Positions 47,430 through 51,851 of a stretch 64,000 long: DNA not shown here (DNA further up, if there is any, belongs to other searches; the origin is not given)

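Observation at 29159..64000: Orphan hybrid NRPS-PKS cluster with split, non-colinear loading logic predicted to make a beta-amino-acyl cyclic lipopeptide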

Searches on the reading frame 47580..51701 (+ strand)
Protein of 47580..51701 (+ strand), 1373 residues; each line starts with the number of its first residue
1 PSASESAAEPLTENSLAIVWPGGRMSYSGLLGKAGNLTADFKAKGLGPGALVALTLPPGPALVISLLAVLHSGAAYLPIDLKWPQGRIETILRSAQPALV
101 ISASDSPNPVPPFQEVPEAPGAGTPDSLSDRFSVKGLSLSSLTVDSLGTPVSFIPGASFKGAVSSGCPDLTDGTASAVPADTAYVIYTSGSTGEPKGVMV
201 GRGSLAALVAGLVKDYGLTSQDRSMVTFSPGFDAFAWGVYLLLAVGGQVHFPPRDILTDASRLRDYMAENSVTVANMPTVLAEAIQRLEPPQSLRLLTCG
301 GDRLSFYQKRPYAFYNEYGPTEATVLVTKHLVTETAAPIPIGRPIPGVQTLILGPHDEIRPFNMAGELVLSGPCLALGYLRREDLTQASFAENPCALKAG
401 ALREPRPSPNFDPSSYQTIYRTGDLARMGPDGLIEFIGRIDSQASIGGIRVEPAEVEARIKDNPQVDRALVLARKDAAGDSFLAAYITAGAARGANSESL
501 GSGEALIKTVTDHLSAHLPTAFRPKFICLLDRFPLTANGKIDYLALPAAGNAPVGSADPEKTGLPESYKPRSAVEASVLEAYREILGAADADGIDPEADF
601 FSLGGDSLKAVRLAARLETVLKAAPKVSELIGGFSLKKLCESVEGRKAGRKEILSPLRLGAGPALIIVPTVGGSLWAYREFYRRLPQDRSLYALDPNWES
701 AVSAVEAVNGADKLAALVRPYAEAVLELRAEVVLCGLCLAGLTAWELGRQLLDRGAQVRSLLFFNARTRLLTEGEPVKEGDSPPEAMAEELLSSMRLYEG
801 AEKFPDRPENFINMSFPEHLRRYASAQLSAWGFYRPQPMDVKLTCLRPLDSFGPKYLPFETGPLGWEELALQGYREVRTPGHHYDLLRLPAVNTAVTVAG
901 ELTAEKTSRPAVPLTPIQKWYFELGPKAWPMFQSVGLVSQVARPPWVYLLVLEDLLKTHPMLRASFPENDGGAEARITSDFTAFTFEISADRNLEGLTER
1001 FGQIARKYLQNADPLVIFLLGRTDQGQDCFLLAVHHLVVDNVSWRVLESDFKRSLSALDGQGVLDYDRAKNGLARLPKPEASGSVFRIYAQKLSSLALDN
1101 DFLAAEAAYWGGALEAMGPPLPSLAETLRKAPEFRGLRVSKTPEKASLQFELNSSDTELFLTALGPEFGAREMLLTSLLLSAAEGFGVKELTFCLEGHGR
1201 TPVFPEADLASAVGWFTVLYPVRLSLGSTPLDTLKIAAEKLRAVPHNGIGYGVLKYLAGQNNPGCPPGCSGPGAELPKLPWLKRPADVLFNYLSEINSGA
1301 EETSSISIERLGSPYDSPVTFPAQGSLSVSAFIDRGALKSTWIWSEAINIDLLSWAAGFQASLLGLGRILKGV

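Call 9: search_protein_families(library=pfam, proteins=[window:47580-51701:+], max_evalue=0.01)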
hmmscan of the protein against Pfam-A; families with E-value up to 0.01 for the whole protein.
window:47580-51701:+ (1373 aa): 5 families
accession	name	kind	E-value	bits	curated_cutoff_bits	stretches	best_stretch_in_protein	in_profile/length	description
PF00501.34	AMP-binding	-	2.9e-58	198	29.9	1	14-380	10-384/384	AMP-binding enzyme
PF00668.25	Condensation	-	1.9e-21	76.7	30.6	1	912-1259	5-339/456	Condensation domain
PF00550.31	PP-binding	-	3.7e-10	40.4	20.8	1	578-641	3-65/67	Phosphopantetheine attachment site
PF13193.12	AMP-binding_C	-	5.9e-08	34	24.5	1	455-540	1-76/76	AMP-binding enzyme C-terminal domain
PF00975.26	Thioesterase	-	4.2e-07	30.8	26.4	1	664-767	2-103/226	Thioesterase domain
